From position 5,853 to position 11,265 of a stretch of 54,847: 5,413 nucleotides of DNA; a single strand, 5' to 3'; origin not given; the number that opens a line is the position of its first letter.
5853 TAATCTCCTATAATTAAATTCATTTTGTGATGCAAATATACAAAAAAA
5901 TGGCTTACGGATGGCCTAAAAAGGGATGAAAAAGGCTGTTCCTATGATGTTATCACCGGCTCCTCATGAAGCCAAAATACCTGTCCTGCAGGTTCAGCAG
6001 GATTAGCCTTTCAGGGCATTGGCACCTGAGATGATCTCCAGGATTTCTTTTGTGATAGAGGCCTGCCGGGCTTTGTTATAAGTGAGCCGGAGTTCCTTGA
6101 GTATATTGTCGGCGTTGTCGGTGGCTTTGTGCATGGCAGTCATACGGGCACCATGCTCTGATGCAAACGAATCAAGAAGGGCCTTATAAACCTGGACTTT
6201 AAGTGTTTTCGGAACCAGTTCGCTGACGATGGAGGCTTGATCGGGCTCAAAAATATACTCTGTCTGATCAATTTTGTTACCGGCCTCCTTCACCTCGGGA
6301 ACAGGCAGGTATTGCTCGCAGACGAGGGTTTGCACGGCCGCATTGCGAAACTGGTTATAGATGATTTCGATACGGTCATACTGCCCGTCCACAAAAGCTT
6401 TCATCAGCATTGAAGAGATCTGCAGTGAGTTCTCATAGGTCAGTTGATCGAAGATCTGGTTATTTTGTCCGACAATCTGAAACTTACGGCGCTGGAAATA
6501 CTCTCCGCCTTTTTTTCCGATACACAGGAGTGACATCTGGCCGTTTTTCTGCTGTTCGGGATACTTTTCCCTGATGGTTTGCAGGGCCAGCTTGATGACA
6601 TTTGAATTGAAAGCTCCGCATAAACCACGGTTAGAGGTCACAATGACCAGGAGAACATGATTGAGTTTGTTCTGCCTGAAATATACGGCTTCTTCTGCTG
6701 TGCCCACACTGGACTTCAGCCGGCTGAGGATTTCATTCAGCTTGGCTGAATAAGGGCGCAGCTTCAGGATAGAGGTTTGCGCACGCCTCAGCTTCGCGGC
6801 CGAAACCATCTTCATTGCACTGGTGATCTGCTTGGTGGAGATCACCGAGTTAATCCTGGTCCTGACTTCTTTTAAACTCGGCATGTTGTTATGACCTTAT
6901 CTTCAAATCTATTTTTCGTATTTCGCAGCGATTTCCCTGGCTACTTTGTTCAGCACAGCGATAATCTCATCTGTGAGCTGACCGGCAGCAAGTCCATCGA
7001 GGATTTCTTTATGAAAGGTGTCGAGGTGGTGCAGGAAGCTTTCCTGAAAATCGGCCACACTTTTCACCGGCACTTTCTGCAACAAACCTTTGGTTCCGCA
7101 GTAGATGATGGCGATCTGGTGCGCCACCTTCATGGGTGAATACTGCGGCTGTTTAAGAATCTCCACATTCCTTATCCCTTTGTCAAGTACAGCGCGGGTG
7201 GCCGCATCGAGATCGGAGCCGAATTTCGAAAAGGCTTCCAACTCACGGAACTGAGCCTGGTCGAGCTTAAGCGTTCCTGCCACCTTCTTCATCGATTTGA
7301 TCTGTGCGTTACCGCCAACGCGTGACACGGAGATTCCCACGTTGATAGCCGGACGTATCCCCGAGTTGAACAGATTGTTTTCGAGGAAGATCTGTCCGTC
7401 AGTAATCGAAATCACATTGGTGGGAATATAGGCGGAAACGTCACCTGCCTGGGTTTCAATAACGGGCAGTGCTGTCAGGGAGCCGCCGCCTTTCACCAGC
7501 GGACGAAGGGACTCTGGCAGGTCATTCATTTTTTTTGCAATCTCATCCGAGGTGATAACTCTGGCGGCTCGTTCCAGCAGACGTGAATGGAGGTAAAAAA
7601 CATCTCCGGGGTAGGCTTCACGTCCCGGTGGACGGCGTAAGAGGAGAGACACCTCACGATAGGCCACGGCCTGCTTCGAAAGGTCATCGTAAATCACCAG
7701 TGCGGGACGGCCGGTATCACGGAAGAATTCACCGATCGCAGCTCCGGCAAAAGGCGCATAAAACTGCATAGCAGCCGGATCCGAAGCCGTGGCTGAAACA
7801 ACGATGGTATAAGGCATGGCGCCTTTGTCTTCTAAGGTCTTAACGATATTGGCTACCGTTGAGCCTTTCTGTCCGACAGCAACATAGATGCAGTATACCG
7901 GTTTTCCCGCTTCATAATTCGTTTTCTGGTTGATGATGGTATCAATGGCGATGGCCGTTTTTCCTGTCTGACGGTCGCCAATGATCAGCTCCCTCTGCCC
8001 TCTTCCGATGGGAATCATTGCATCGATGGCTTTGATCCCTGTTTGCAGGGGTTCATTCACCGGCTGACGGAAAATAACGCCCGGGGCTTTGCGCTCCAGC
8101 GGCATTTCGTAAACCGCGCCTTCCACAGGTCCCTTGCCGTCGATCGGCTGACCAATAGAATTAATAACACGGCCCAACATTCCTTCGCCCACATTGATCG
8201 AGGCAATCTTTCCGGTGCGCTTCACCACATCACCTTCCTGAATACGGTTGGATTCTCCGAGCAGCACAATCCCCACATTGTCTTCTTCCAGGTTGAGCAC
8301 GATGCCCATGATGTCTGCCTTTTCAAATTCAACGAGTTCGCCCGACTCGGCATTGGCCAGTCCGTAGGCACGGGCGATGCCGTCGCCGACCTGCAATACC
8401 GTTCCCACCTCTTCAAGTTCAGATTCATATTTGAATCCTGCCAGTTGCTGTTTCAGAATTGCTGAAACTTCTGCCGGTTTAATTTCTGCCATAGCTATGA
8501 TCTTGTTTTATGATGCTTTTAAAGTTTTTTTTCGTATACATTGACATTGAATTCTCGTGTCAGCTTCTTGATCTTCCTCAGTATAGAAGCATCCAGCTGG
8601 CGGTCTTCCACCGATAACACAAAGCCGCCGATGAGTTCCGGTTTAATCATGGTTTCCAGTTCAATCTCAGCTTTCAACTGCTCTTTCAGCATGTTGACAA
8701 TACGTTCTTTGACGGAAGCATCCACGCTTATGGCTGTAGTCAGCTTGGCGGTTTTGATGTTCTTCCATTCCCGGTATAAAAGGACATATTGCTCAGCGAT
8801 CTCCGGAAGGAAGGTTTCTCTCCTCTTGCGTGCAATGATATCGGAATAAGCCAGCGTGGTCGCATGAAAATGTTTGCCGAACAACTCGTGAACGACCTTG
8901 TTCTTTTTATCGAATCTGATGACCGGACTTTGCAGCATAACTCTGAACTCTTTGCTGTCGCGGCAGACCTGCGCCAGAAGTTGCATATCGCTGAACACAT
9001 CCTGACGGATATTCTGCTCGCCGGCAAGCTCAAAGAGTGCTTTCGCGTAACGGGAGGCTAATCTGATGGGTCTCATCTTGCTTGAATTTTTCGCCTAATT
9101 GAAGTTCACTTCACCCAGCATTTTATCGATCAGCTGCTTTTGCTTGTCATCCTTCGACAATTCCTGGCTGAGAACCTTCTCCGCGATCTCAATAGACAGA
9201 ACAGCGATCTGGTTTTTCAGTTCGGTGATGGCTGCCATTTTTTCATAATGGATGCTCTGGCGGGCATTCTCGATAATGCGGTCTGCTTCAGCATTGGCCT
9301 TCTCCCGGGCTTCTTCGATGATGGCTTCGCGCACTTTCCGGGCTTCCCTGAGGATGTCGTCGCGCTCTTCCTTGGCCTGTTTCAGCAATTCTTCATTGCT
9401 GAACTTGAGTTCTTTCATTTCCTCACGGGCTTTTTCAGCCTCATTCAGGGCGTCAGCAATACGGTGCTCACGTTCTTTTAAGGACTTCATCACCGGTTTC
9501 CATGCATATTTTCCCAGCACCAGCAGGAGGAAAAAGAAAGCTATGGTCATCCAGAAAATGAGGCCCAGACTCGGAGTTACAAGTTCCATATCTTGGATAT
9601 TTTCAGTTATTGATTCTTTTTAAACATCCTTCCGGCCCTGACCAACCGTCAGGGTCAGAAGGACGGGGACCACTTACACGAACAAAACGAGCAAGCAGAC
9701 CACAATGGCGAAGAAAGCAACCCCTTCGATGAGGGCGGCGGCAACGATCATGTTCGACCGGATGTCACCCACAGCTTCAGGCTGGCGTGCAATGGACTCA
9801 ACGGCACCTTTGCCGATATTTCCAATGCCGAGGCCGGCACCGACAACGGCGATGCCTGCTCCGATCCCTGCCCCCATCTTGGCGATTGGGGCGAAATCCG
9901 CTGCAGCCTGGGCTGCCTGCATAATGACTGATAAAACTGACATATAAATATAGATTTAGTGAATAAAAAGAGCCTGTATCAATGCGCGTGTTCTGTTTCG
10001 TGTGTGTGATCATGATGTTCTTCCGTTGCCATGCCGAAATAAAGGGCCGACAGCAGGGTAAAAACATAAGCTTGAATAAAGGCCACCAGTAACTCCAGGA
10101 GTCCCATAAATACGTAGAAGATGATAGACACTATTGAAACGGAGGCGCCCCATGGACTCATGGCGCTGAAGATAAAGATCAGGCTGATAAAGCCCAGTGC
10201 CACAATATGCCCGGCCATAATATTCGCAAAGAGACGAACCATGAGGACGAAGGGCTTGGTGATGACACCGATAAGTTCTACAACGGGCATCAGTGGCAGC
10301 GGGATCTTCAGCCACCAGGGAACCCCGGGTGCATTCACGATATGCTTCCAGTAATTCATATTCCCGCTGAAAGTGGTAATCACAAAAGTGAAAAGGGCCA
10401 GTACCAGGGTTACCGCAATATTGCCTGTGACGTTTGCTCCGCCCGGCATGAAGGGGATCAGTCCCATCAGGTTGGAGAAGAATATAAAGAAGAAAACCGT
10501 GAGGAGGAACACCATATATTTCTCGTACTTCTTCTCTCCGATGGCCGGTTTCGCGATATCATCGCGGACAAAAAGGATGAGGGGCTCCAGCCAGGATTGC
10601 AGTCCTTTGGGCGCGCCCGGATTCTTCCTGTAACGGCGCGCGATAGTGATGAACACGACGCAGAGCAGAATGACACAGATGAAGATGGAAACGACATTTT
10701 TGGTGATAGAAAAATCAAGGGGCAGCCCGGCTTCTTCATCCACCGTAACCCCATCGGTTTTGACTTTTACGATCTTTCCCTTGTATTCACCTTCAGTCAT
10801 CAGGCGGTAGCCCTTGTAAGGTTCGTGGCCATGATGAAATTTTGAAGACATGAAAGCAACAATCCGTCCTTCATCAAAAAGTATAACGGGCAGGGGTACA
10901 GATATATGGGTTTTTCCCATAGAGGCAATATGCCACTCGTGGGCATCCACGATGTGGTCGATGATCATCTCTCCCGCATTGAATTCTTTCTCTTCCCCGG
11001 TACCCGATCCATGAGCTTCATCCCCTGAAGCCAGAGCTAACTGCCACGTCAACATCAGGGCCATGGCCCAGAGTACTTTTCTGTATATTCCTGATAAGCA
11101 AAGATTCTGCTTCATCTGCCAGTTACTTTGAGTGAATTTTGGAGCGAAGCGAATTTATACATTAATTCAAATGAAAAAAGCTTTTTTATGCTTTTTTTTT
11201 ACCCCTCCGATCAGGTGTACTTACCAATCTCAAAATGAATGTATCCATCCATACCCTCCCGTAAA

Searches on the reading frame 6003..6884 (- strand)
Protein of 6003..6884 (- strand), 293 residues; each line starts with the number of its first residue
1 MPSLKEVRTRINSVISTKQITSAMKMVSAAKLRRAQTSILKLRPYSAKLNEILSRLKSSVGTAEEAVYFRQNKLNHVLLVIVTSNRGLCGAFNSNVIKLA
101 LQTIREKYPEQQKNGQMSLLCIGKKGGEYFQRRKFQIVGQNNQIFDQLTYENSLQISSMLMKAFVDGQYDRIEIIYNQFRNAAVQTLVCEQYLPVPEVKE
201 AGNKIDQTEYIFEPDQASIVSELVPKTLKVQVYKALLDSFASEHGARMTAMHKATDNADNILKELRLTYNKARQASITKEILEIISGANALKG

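Call 7: search_protein_families(library=pfam, proteins=[window:6003-6884:-], max_evalue=0.00001)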
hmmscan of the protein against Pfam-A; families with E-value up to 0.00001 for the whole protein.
window:6003-6884:- (293 aa): 1 family
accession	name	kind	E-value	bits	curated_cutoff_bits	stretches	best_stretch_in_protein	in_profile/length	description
PF00231.24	ATP-synt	-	6.5e-99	331.7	39.9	1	3-291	1-285/285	ATP synthase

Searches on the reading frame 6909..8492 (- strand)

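Call 7: search_protein_families(library=pfam, proteins=[window:6909-8492:-], max_evalue=0.00001)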
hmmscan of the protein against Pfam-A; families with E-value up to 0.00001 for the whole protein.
window:6909-8492:- (527 aa): 3 families
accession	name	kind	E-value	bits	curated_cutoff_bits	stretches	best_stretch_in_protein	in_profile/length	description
PF00006.31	ATP-synt_ab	-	1.4e-78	263.8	29.5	1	152-390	1-213/213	ATP synthase alpha/beta family, nucleotide-binding domain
PF00306.32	ATP-synt_ab_C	-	1e-44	152.4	27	1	397-520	1-125/126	ATP synthase alpha/beta chain, C terminal domain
PF02874.29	ATP-synt_ab_N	-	5.3e-16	59.3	20.9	1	27-94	3-69/69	ATP synthase alpha/beta family, beta-barrel domain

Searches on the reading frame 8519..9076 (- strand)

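Call 7: search_protein_families(library=pfam, proteins=[window:8519-9076:-], max_evalue=0.00001)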
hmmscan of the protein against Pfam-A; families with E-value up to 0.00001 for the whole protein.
window:8519-9076:- (185 aa): 1 family
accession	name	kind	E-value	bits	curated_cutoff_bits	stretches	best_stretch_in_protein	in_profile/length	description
PF00213.23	OSCP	-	4.7e-42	144.4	22.3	1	6-175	1-171/172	ATP synthase delta (OSCP) subunit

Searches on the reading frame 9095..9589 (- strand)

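Call 7: search_protein_families(library=pfam, proteins=[window:9095-9589:-], max_evalue=0.00001)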
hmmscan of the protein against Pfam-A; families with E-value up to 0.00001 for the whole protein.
window:9095-9589:- (164 aa): 1 family
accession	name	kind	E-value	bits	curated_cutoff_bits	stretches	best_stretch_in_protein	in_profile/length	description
PF00430.23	ATP-synt_B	-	1.1e-31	110.1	28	1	11-140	2-131/132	ATP synthase B/B' CF(0)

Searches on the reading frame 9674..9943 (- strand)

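Call 7: search_protein_families(library=pfam, proteins=[window:9674-9943:-], max_evalue=0.00001)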
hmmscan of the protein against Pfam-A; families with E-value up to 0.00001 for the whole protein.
window:9674-9943:- (89 aa): 1 family
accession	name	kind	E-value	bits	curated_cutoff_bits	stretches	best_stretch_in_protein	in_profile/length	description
PF00137.26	ATP-synt_C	-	1.4e-15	57.7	24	1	23-85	1-59/60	ATP synthase subunit C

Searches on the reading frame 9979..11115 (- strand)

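Call 7: search_protein_families(library=pfam, proteins=[window:9979-11115:-], max_evalue=0.00001)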
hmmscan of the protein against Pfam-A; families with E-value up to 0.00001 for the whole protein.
window:9979-11115:- (378 aa): 1 family
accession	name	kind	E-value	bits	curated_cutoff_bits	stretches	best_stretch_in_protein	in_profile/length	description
PF00119.25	ATP-synt_A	-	6.8e-58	196.5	33.9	1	142-360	2-216/217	ATP synthase A chain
